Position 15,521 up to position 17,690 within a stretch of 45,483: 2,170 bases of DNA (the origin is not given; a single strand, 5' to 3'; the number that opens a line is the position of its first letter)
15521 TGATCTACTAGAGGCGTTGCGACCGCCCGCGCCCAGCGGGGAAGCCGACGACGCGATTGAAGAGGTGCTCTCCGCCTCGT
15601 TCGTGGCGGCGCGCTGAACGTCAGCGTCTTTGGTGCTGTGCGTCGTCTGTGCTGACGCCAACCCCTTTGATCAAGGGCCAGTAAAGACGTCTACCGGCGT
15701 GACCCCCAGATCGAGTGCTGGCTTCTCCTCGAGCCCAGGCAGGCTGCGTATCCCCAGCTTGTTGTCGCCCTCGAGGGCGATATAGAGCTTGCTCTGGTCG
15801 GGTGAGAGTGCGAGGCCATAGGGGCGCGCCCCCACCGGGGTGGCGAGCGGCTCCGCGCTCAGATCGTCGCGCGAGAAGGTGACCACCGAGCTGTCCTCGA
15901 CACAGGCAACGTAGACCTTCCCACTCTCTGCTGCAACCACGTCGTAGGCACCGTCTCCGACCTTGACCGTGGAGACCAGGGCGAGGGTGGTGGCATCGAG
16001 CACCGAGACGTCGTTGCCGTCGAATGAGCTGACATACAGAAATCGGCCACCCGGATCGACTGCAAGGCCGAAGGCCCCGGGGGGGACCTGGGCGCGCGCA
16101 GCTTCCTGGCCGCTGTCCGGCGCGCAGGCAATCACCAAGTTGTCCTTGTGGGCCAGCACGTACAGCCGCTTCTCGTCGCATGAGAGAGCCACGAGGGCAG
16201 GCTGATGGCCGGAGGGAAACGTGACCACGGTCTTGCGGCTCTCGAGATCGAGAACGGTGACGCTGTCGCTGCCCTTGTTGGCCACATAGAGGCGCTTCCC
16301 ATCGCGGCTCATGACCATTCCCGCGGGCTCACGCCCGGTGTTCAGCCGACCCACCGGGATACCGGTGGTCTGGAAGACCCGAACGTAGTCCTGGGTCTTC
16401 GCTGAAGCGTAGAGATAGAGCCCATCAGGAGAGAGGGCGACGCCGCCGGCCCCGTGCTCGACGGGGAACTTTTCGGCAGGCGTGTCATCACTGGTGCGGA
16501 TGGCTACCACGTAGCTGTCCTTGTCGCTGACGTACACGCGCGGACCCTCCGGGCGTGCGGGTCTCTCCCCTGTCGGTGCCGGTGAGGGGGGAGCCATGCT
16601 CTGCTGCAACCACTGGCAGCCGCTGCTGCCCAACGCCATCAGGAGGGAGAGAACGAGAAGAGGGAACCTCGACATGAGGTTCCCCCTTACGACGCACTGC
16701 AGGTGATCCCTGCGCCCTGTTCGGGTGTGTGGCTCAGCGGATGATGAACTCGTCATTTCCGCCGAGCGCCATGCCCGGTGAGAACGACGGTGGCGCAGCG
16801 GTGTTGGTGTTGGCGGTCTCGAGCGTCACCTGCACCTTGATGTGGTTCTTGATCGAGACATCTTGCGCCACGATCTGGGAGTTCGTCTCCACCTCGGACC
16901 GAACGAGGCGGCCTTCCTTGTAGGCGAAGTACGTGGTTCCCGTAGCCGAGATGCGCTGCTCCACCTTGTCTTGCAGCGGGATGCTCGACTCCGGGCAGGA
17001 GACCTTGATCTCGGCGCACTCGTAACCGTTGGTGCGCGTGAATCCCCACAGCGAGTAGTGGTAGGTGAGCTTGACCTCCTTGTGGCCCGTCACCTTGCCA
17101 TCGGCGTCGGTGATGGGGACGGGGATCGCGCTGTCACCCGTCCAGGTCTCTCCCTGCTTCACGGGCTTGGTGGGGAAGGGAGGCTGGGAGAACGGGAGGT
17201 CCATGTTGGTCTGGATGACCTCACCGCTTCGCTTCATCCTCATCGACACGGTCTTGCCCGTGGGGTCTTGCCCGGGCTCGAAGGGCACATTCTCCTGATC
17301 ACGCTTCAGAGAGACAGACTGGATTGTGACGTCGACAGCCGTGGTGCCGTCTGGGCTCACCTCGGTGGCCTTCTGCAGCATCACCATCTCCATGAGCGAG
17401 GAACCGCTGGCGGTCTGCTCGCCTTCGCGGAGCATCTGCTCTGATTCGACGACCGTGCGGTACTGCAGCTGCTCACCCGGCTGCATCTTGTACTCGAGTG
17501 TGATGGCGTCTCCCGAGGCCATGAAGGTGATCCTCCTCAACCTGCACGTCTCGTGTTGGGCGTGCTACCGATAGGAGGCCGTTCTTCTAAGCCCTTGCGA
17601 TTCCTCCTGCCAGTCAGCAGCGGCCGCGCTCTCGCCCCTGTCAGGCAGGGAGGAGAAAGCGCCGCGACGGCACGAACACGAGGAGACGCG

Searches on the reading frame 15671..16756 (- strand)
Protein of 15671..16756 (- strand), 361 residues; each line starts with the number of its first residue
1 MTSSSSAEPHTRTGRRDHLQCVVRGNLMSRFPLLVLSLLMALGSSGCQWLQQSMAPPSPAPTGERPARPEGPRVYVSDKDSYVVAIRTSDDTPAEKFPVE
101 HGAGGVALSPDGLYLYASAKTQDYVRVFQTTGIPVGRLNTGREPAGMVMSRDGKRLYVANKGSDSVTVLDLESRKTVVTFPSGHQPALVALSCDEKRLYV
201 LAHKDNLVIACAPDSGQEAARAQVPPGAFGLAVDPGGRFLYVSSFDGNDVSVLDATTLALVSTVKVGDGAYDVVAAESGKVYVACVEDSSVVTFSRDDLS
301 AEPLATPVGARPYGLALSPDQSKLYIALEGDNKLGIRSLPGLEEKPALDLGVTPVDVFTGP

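Call 56: search_protein_families(library=pfam, proteins=[window:15671-16756:-], max_evalue=1)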
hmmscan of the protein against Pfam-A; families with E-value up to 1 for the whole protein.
window:15671-16756:- (361 aa): 14 families
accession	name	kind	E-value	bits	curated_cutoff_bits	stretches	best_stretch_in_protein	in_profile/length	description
PF10282.15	Lactonase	-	2.1e-16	60.5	21.7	3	91-173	235-322/344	Lactonase, 7-bladed beta-propeller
PF25174.1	Beta-prop_THOC3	-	1.7e-11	44.1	305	1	106-324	52-269/272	THOC3 beta-propeller domain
PF23414.1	Beta-prop_EML_2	-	6.4e-06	26.2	90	3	69-200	8-139/266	Echinoderm microtubule-associated protein second beta-propeller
PF08450.18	SGL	-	9.6e-06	25.8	26.3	2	260-327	175-243/246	SMP-30/Gluconolactonase/LRE-like region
PF13360.13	PQQ_2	-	2e-05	24.8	27.6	2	125-217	5-94/233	Outer membrane protein assembly factor BamB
PF24817.1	WD40_WDHD1_1st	-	7.6e-05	22.5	109.9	1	227-327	7-104/291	WDHD1 first WD40 domain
PF02239.22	Cytochrom_D1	-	8.1e-05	21.8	25.5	2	235-283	45-92/368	Cytochrome D1 heme domain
PF01436.27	NHL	-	0.00015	22.1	20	0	273-294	7-28/28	NHL repeat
PF21783.3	YNCE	-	0.00022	21.1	27.1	1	108-279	119-295/339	YNCE-like beta-propeller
PF01731.26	Arylesterase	-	0.024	15.3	21.3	0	144-169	56-81/86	Arylesterase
PF23389.1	Beta-prop_WDR19_1st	-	0.029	13.8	27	1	114-209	12-107/325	WDR19 first beta-propeller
PF00400.38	WD40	-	0.035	15.1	27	0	230-247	16-33/39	WD domain, G-beta repeat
PF07433.17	DUF1513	-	0.069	12.6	27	0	232-284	223-272/304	Protein of unknown function (DUF1513)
PF24796.1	WDR55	-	0.15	11.5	200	1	148-199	60-110/296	WDR55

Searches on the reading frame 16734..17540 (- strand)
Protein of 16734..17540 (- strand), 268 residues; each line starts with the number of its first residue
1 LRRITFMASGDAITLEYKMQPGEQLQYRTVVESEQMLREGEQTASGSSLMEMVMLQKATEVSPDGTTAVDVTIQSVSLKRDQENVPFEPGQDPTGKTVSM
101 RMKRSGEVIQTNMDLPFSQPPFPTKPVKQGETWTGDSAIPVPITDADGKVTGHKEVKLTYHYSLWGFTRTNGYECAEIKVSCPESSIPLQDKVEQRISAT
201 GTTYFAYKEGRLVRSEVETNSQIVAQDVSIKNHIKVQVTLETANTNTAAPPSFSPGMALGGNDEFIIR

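Call 56: search_protein_families(library=pfam, proteins=[window:16734-17540:-], max_evalue=1)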
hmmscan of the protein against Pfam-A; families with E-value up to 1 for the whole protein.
window:16734-17540:- (268 aa): 1 family
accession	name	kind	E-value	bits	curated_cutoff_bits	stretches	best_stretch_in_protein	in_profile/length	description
PF19777.4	DUF6263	-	0.29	11.2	26.7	1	122-138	112-128/196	Family of unknown function (DUF6263)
